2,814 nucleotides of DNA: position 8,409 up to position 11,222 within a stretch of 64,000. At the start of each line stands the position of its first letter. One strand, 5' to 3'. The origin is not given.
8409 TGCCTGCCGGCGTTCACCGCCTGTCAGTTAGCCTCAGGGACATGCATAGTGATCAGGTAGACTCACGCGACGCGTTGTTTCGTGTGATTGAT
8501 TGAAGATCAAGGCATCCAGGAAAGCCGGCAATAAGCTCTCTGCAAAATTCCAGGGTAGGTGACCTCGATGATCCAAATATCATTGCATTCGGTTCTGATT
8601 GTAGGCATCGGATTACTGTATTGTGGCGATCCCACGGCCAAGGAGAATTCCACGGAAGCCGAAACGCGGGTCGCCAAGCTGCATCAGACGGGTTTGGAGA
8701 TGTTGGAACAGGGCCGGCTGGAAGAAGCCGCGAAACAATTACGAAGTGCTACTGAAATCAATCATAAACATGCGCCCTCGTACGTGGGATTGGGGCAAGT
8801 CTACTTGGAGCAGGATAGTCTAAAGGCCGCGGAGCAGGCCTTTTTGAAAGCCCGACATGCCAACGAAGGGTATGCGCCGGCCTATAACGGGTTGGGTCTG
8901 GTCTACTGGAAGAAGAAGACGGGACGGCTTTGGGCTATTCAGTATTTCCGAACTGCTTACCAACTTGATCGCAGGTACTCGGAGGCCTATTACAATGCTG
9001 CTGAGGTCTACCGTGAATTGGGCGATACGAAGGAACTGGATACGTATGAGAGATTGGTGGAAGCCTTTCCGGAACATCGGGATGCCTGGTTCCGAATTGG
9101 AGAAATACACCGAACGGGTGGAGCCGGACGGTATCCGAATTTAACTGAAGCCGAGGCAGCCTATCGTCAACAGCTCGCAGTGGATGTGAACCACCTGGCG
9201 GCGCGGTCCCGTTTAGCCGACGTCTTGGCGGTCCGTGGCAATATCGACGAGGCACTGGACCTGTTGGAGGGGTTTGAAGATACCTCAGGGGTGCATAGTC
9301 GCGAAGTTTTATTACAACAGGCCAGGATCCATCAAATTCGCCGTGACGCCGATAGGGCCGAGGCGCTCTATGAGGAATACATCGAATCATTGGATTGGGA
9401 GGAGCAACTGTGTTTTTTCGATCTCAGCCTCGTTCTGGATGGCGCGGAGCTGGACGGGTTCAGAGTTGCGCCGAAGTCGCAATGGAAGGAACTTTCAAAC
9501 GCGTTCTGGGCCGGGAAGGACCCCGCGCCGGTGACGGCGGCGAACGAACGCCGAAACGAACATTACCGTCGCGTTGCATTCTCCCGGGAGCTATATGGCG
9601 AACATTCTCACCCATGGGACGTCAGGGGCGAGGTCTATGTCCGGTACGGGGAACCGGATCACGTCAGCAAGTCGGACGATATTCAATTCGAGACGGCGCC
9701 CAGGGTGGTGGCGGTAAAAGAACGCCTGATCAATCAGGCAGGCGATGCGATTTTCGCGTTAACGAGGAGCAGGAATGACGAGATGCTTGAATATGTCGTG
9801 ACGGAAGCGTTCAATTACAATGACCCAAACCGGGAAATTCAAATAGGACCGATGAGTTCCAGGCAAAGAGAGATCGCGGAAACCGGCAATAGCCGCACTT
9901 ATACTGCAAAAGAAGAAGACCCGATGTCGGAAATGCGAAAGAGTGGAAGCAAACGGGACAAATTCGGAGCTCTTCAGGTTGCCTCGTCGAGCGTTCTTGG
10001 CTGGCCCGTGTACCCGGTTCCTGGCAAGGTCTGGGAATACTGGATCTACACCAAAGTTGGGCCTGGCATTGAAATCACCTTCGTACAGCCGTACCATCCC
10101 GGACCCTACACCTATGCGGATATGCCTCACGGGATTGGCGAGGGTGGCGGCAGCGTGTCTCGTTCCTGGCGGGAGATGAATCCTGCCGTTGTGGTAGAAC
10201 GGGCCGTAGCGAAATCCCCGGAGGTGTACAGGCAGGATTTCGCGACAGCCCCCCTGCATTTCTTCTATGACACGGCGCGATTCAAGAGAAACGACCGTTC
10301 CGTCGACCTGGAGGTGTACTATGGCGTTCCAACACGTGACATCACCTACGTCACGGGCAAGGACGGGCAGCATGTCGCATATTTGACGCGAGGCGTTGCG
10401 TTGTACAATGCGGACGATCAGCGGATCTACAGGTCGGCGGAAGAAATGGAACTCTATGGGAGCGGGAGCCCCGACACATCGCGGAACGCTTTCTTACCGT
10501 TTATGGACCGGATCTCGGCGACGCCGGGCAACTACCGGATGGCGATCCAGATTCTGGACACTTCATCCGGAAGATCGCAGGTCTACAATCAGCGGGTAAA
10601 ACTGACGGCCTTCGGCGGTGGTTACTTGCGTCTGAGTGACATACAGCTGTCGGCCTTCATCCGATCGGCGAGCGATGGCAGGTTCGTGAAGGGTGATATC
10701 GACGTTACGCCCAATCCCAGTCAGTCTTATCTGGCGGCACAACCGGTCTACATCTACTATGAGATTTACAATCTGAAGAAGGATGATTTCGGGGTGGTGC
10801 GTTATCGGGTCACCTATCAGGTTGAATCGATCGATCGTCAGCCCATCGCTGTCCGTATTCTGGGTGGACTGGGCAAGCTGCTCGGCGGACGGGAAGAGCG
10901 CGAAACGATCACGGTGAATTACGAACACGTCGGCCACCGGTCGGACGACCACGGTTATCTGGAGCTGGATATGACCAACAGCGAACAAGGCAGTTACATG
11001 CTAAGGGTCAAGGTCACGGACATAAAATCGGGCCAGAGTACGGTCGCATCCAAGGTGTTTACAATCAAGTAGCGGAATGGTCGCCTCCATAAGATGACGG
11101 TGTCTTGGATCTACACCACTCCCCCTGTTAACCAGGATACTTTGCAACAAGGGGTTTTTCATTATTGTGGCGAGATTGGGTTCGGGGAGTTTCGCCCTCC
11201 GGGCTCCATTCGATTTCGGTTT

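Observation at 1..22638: Array of seven TPR plus GWxTD-type exported paralogs in three subfamilies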

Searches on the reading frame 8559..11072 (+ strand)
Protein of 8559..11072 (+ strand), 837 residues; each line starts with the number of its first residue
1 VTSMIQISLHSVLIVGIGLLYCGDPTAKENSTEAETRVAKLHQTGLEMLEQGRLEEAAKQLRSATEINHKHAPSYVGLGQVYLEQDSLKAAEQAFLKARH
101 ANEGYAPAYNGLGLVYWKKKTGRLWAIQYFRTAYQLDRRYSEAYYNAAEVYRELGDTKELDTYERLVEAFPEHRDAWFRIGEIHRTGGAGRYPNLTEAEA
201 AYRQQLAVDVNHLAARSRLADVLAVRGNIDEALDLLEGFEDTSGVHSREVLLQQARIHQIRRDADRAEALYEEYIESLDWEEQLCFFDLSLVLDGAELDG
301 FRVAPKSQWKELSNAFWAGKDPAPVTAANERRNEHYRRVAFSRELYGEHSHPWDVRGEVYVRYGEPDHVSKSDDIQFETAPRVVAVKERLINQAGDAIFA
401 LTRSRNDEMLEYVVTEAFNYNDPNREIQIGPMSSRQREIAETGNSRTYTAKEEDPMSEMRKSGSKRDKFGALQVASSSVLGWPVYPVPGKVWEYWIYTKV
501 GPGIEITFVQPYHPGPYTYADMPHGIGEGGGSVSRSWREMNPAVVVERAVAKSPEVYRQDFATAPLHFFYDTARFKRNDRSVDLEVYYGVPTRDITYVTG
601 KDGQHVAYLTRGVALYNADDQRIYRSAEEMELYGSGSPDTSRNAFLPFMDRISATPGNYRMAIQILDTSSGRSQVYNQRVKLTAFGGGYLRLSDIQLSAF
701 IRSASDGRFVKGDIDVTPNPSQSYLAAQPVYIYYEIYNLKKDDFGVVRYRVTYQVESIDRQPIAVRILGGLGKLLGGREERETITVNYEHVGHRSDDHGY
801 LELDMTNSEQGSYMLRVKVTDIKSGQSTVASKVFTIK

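Call 7: search_protein_families(library=ncbifam, proteins=[window:8559-11072:+], max_evalue=0.01)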
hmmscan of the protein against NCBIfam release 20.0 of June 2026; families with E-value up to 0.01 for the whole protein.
window:8559-11072:+ (837 aa): 14 families
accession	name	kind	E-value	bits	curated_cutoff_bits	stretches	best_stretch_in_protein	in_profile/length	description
TIGR04514.1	GWxTD_dom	domain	2.3e-13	50.5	28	1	289-373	6-91/105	GWxTD domain-containing protein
TIGR02521.1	type_IV_pilW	equivalog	1.3e-12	47.7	154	1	22-163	12-157/234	type IV pilus biogenesis/stability protein PilW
TIGR02917.1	PEP_TPR_lipo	equivalog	4.8e-11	41.3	312.2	2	37-137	738-833/899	XrtA/PEP-CTERM system TPR-repeat protein PrsT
NF033920.0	C39_PA2778_fam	equivalog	2.5e-09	36.9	150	1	31-120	149-238/255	PA2778 family cysteine peptidase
NF033762.1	social_mot_Tgl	equivalog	1.6e-06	27.6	225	1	49-182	77-212/252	social motility TPR repeat lipoprotein Tgl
NF033758.1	gliding_GltE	equivalog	3.5e-06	26.3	225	1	42-154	226-337/411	adventurous gliding motility TPR repeat lipoprotein GltE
TIGR02552.1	LcrH_SycD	equivalog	1.4e-05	24.8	104.8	0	37-103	17-83/136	SycD/LcrH family type III secretion system chaperone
NF052415.1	T3SS_chap_SctY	equivalog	0.00026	21.5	70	1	196-276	23-105/106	type III secretion apparatus assembly chaperone SctY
NF008520.0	PRK11447.1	equivalog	0.00026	18.9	858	1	40-121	353-434/1157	cellulose synthase complex outer membrane protein BcsC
NF008757.0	PRK11788.1-5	equivalog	0.00035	19.8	363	0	32-107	173-249/388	lipopolysaccharide assembly protein LapB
NF040959.1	MamA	equivalog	0.00079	18.9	200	0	40-136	107-202/204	magnetosome protein MamA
TIGR04510.1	mod_pep_cyc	subfamily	0.0015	17.1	400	1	41-269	401-620/814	putative peptide modification system cyclase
TIGR03302.1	OM_YfiO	subfamily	0.0041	16.6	81.4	0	12-65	7-60/239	outer membrane protein assembly factor BamD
NF047558.1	TPR_END_plus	domain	0.0076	16.2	32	0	219-237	5-23/56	TPR end-of-group domain-containing protein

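Call 8: search_protein_families(library=pfam, proteins=[window:8559-11072:+], max_evalue=0.001)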
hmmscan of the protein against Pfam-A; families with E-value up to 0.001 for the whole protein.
window:8559-11072:+ (837 aa): 13 families
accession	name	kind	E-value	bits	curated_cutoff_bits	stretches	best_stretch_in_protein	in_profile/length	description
PF14559.12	TPR_19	-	1.2e-13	51.6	25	1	49-111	2-63/68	Tetratricopeptide repeat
PF13432.12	TPR_16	-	1.1e-12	48.6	32.7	1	49-104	8-63/65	Tetratricopeptide repeat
PF13428.12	TPR_14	-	9.6e-10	38.6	23.5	0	142-182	2-43/44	Tetratricopeptide repeat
PF13414.12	TPR_11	-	2.9e-09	36.9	26.8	1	47-85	3-41/42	TPR repeat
PF13181.12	TPR_8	-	2.2e-07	30.9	25.7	0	72-98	1-27/34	Tetratricopeptide repeat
PF13431.12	TPR_17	-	3.5e-07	30.4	24.4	0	129-158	1-30/34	Tetratricopeptide repeat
PF13424.12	TPR_12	-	1.6e-06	28.6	30.1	0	51-98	16-71/77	Tetratricopeptide repeat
PF07719.23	TPR_2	-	7.2e-06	26.2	27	0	41-70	4-33/34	Tetratricopeptide repeat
PF00515.34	TPR_1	-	4.7e-05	23.5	27.8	0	73-98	2-27/34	Tetratricopeptide repeat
PF19964.5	EAD11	-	6.3e-05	23.3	26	0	226-273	12-60/80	Effector-associated domain 11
PF07721.20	TPR_4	-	0.00039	21.2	27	0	214-237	2-25/26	Tetratricopeptide repeat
PF20094.4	GWxTD_dom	-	0.00045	20.5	26.9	0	308-374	54-120/172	GWxTD domain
PF12895.13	ANAPC3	-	0.00097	19.8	27.2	0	41-97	26-81/82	Anaphase-promoting complex, cyclosome, subunit 3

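Call 11: search_solved_structures(query=window:8559-11072:+, max_evalue=0.01)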
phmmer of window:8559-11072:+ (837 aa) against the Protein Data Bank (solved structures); distinct sequences matched with E-value up to 0.01: 64 (the best 60 are shown).
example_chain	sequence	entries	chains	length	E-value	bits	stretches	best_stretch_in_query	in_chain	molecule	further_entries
9qhb_A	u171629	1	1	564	1.1e-43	152.8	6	50-185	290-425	Engineered tetratricopeptide repeat protein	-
9qhc_A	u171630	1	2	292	5.7e-23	84.3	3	50-183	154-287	Engineered tetratricopeptide repeat protein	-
7yeh_B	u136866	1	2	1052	7.2e-22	80.7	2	64-233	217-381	UDP-N-acetylglucosamine--peptide N-acetylglucosaminyltransferase 110 kDa subunit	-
7yea_A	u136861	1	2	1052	7.2e-22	80.7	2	74-233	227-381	UDP-N-acetylglucosamine--peptide N-acetylglucosaminyltransferase 110 kDa subunit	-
7ntf_A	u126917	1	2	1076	1e-21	80.2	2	72-233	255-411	Isoform 1 of UDP-N-acetylglucosamine--peptide N-acetylglucosaminyltransferase 110 kDa subu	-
8bu0_A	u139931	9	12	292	3.8e-21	78.3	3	51-183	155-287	Consensus tetratricopeptide repeat protein | Crystal structure of an 8-repeat consensus TPR superhelix with Zinc. | Monomer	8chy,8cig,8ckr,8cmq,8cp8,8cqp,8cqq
1w3b_A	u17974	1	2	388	1.7e-17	66.2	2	74-233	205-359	UDP-N-ACETYLGLUCOSAMINE--PEPTIDE N-ACETYLGLUCOSAMINYLTRANSFERASE 110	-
6eou_A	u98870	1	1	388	2.2e-17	65.8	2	74-233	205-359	UDP-N-acetylglucosamine--peptide N-acetylglucosaminyltransferase 110 kDa subunit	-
7obi_A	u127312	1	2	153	2.5e-14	55.7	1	48-187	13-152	CTPR-rv4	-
7y4i_A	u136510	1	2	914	9e-14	53.9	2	67-225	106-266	Probable UDP-N-acetylglucosamine--peptide N-acetylglucosaminyltransferase SPINDLY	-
8dtf_A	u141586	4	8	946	1e-13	53.7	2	67-225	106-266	Probable UDP-N-acetylglucosamine--peptide N-acetylglucosaminyltransferase SPINDLY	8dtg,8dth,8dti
8ch0_A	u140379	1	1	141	3.7e-09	38.6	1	104-185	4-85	Consensus tetratricopeptide repeat protein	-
2fo7_A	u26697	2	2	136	7e-09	37.7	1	107-185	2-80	SYNTHETIC CONSENSUS TPR PROTEIN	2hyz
1na0_A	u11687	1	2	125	1.8e-08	36.3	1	106-221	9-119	designed protein CTPR3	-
3kd7_A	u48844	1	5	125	3.4e-08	35.5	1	106-221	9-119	CTPR390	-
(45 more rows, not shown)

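Call 15: find_homologous_proteins(query=window:8559-11072:+, max_evalue=0.00001)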
Query window:8559-11072:+ (837 aa): 212 proteins with E <= 0.00001 among 8000 candidates; the best 120 are listed.
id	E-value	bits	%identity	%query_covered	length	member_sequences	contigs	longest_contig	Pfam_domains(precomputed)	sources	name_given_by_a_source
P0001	0.0e+0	1869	98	100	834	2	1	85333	PF14559.13,PF13431.13,PF13414.13,PF00515.35,PF13424.13,PF13432.13,PF13428.13,PF13181.13,PF07719.24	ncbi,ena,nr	ncbi:MAG: tetratricopeptide repeat protein [Gemmatimonadetes bacterium]|nr:tetratricopeptide repeat 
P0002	0.0e+0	1801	94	100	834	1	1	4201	PF14559.13,PF13431.13,PF13414.13,PF00515.35,PF13424.13,PF13432.13,PF13428.13,PF13181.13,PF07719.24,PF13174.13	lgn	-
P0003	0.0e+0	1675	87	100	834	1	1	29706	PF14559.13,PF13431.13,PF13414.13,PF00515.35,PF13432.13,PF13428.13,PF13181.13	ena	-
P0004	0.0e+0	1549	81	100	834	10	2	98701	PF07721.21,PF14559.13,PF13431.13,PF13414.13,PF00515.35,PF13424.13,PF13432.13,PF13428.13,PF13181.13,PF07719.24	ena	-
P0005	0.0e+0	1529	81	100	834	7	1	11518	PF14559.13,PF13431.13,PF13414.13,PF00515.35,PF13424.13,PF13432.13,PF13428.13,PF13181.13,PF07719.24,PF13174.13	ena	-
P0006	0.0e+0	1471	77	100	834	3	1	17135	PF14559.13,PF07495.20,PF13431.13,PF13414.13,PF00515.35,PF13432.13,PF13428.13,PF13181.13,PF07719.24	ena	-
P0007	0.0e+0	1406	82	89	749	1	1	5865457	PF07721.21,PF14559.13,PF13432.13,PF13428.13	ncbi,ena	-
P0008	1.3e-269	915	52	95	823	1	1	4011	PF14559.13,PF13431.13,PF13414.13,PF00515.35,PF21033.5,PF13432.13,PF13428.13,PF13181.13,PF07719.24,PF13174.13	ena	-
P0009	5.9e-263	893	49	99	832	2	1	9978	PF13431.13,PF23914.2,PF13414.13,PF13176.13,PF13428.13,PF14559.13,PF00515.35,PF13424.13,PF13432.13,PF13181.13,PF07719.24,PF13174.13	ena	-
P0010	4.4e-262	890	50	99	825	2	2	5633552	PF13431.13,PF23914.2,PF13414.13,PF13176.13,PF13428.13,PF13374.13,PF14559.13,PF24575.2,PF00515.35,PF12895.14,PF13424.13,PF21033.5,PF13432.13,PF13181.13,PF07719.24,PF13174.13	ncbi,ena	-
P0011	2.9e-254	864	49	99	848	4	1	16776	PF13431.13,PF13414.13,PF13176.13,PF13428.13,PF13374.13,PF14559.13,PF00515.35,PF13424.13,PF21033.5,PF13432.13,PF13181.13,PF07719.24,PF13174.13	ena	-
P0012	4.7e-254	864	50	99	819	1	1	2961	PF13431.13,PF13414.13,PF20094.5,PF13176.13,PF13428.13,PF14559.13,PF00515.35,PF12895.14,PF13424.13,PF13432.13,PF13181.13,PF07719.24,PF13174.13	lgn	-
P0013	9.8e-254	863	48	100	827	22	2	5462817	PF13431.13,PF23914.2,PF13414.13,PF13176.13,PF13428.13,PF13374.13,PF14559.13,PF00515.35,PF12895.14,PF13424.13,PF13432.13,PF13181.13,PF07719.24,PF13174.13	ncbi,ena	-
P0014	6.0e-253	860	48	100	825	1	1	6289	PF13431.13,PF23914.2,PF13414.13,PF20094.5,PF13428.13,PF14559.13,PF00515.35,PF12895.14,PF13424.13,PF13432.13,PF13181.13,PF07719.24,PF13174.13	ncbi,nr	ncbi:MAG: GWxTD domain-containing protein [bacterium]|nr:GWxTD domain-containing protein [bacterium]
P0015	6.2e-252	857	50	96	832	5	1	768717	PF13431.13,PF23914.2,PF13414.13,PF13428.13,PF13374.13,PF14559.13,PF00515.35,PF13424.13,PF13432.13,PF13181.13,PF07719.24,PF13174.13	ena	-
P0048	9.3e-232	790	46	99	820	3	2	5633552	PF13431.13,PF13414.13,PF13176.13,PF13428.13,PF13374.13,PF14559.13,PF00515.35,PF12895.14,PF13424.13,PF13432.13,PF13181.13,PF07719.24,PF13174.13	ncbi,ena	-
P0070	2.0e-223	762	45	99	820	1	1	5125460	PF14559.13,PF13431.13,PF13414.13,PF00515.35,PF13424.13,PF13176.13,PF13432.13,PF13428.13,PF13181.13,PF07719.24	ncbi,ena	-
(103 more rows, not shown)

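Call 16: find_encoding_contigs(protein=P0010, flank=10000, max_places=2)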
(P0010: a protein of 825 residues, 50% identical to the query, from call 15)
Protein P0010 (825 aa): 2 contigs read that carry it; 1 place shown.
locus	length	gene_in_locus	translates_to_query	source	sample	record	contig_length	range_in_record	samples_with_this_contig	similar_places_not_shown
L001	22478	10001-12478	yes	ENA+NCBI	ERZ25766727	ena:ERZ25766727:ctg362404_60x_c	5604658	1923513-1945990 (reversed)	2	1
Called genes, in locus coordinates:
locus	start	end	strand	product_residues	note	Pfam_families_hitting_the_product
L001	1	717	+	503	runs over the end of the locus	PF13701:DDE_Tnp_1_4, PF01609:DDE_Tnp_1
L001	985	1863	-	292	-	PF13358:DDE_3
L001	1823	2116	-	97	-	PF13565:HTH_32 (faint), PF13384:HTH_23, PF13551:HTH_29, PF13518:HTH_28 (weak)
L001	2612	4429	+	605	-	PF00496:SBP_bac_5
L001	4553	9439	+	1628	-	PF00069:Pkinase, PF07714:PK_Tyr_Ser-Thr, PF13191:AAA_16, PF17874:TPR_MalT, PF01590:GAF, PF13185:GAF_2, PF13492:GAF_3, PF00158:Sigma54_activat, +11 more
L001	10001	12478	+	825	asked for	PF12895:ANAPC3 (faint), PF13424:TPR_12 (weak), PF13432:TPR_16, PF14559:TPR_19, PF00515:TPR_1 (weak), PF07719:TPR_2 (weak), PF13414:TPR_11 (weak), PF13432:TPR_16 (weak), +9 more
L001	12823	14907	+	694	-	PF13174:TPR_6 (faint), PF13181:TPR_8 (faint), PF13424:TPR_12 (faint), PF13428:TPR_14 (faint), PF13431:TPR_17 (faint), PF13432:TPR_16 (faint), PF14559:TPR_19 (faint)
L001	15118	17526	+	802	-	PF00515:TPR_1 (faint), PF07719:TPR_2 (faint), PF13181:TPR_8 (faint), PF13428:TPR_14 (faint), PF13432:TPR_16 (faint), PF14559:TPR_19 (faint), PF13431:TPR_17 (faint), PF13414:TPR_11 (weak)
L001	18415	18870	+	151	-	PF07646:Kelch_2 (faint), PF01344:Kelch_1 (faint), PF13415:Beta-prop_FBX42 (faint)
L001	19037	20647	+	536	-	-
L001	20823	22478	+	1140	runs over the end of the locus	PF07719:TPR_2 (faint), PF13428:TPR_14 (faint), PF14559:TPR_19 (faint), PF25063:ARM_TT21_C (faint), PF13181:TPR_8 (faint), PF13431:TPR_17 (faint), PF13414:TPR_11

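Call 17: find_encoding_contigs(protein=P0004, flank=10000, max_places=2)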
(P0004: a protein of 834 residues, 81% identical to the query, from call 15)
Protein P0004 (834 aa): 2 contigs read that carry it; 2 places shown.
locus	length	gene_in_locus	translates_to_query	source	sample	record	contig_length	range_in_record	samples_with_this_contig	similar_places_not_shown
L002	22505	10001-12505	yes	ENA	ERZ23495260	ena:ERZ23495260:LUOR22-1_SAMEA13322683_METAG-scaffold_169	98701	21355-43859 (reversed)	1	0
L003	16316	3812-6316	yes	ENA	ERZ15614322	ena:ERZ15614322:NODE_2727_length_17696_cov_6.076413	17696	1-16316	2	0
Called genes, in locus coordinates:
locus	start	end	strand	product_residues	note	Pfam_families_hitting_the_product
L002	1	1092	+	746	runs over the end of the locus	PF02463:SMC_N (faint), PF13175:AAA_15, PF13476:AAA_23 (weak), PF13304:AAA_21 (faint), PF20469:OLD-like_TOPRIM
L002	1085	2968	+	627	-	PF00580:UvrD-helicase, PF13086:AAA_11 (faint), PF13245:AAA_19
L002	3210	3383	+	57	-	-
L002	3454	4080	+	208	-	-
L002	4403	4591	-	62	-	-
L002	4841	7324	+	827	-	PF13432:TPR_16 (faint), PF21033:RMD1-3 (faint), PF00515:TPR_1 (weak), PF07719:TPR_2 (weak), PF13174:TPR_6 (faint), PF13414:TPR_11 (weak), PF13424:TPR_12, PF14559:TPR_19 (weak), +6 more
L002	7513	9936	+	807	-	PF13424:TPR_12 (faint), PF13428:TPR_14 (faint), PF13432:TPR_16 (faint), PF14559:TPR_19 (faint), PF00515:TPR_1 (faint), PF07719:TPR_2 (faint)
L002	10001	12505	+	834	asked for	PF00515:TPR_1 (faint), PF07719:TPR_2 (faint), PF07721:TPR_4 (faint), PF13181:TPR_8 (faint), PF13414:TPR_11 (faint), PF13424:TPR_12 (faint), PF13432:TPR_16 (weak), PF14559:TPR_19 (weak), +2 more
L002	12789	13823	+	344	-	PF03781:FGE-sulfatase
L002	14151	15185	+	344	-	PF03781:FGE-sulfatase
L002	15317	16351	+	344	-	PF03781:FGE-sulfatase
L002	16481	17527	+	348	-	PF03781:FGE-sulfatase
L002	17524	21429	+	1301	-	PF13428:TPR_14 (faint), PF13424:TPR_12 (faint), PF13431:TPR_17 (faint), PF14559:TPR_19 (faint), PF00515:TPR_1 (faint), PF13181:TPR_8 (faint), PF13414:TPR_11 (faint)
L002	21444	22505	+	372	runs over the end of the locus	PF07250:Glyoxal_oxid_N (faint), PF13415:Beta-prop_FBX42 (faint), PF13418:Beta-prop_TYW4 (faint), PF24681:Kelch_KLHDC2_KLHL20_DRC7 (faint), PF01344:Kelch_1 (faint), PF07646:Kelch_2 (faint), PF13964:Beta-prop_Calicin (faint)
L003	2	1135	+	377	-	?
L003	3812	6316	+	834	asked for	PF00515:TPR_1 (faint), PF07719:TPR_2 (faint), PF07721:TPR_4 (faint), PF13181:TPR_8 (faint), PF13414:TPR_11 (faint), PF13424:TPR_12 (faint), PF13432:TPR_16 (weak), PF14559:TPR_19 (weak), +2 more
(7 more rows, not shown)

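Call 19: find_related_loci(query=window:8559-11072:+, collection=genome_contigs, flank=10000)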
Query window:8559-11072:+ (837 aa) in genome_contigs; peptide patterns used: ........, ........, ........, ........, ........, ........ (x = any residue, [..] = any of these).
100 stretches matched a pattern; 48 encode a relative of the query (tblastn E <= 1e-3); 48 distinct loci.
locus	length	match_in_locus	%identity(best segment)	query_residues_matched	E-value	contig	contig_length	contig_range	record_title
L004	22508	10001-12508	77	2-837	0e+0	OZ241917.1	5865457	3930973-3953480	MAG: Candidatus Latescibacterota bacterium isolate 5e8d6608-c5e3-4027-8d72-793febe4c990 genome assembly, chromosome: 1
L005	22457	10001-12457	79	19-836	0e+0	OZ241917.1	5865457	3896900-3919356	MAG: Candidatus Latescibacterota bacterium isolate 5e8d6608-c5e3-4027-8d72-793febe4c990 genome assembly, chromosome: 1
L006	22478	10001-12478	51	3-837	0e+0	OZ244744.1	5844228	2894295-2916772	MAG: Candidatus Latescibacterota bacterium isolate aa5cf8e5-2ee9-4ccc-9d1f-80a1aaad70af genome assembly, chromosome: 1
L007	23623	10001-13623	50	9-837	0e+0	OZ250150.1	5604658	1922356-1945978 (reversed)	MAG: Candidatus Latescibacterota bacterium isolate 5c13c588-1760-4ea4-89ab-5ccd14670b69 genome assembly, chromosome: 1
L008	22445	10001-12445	46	12-837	0e+0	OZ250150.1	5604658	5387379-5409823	MAG: Candidatus Latescibacterota bacterium isolate 5c13c588-1760-4ea4-89ab-5ccd14670b69 genome assembly, chromosome: 1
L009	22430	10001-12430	46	19-837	0e+0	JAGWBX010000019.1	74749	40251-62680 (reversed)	MAG: Candidatus Latescibacterota bacterium isolate 277c_44 scaffold_690, whole genome shotgun sequence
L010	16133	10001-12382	47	34-837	0e+0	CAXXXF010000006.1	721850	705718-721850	MAG: Candidatus Latescibacterota bacterium isolate cdc6522c-bbe9-4fa3-a52d-301d393956c9 genome assembly, contig: contig_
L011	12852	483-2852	46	38-837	0e+0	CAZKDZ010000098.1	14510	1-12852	MAG TPA_asm: uncultured bacterium isolate SRP338948_co1_137 genome assembly, contig: k141_385363, whole genome shotgun s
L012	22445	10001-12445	45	12-837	0e+0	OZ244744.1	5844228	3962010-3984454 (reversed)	MAG: Candidatus Latescibacterota bacterium isolate aa5cf8e5-2ee9-4ccc-9d1f-80a1aaad70af genome assembly, chromosome: 1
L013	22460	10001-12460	45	9-837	0e+0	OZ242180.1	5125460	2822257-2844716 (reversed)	MAG: Candidatus Latescibacterota bacterium isolate 7123bf0d-be33-4206-a55c-e1281b3fc930 genome assembly, chromosome: 1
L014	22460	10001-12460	44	9-837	0e+0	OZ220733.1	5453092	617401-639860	MAG: Candidatus Latescibacterota bacterium isolate cc6a1995-d657-4e87-88a0-a2308bb9e8e7 genome assembly, chromosome: 1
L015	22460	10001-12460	45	9-837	0e+0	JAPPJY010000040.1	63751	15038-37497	MAG: Gemmatimonadota bacterium isolate RHO2_bin_5 NODE_774_length_63751_cov_31.903087, whole genome shotgun sequence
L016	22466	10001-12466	44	7-837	0e+0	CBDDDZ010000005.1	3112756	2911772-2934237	MAG: Candidatus Latescibacterota bacterium isolate 2fef8444-24d4-470e-a0f0-8c307ac56c94 genome assembly, contig: contig_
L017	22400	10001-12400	46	29-837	0e+0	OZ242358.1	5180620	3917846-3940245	MAG: Candidatus Latescibacterota bacterium isolate bac68e43-bb0c-4055-920f-ab3f04e5d652 genome assembly, chromosome: 1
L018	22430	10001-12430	45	19-837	0e+0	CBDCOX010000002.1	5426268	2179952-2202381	MAG: Candidatus Latescibacterota bacterium isolate 3c4b53aa-e325-4963-aa18-2d5493478633 genome assembly, contig: contig_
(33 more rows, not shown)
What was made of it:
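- Closest known: GWxTD domain-containing proteins. Same: The lineages holding relatives are those listed above (call 19).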
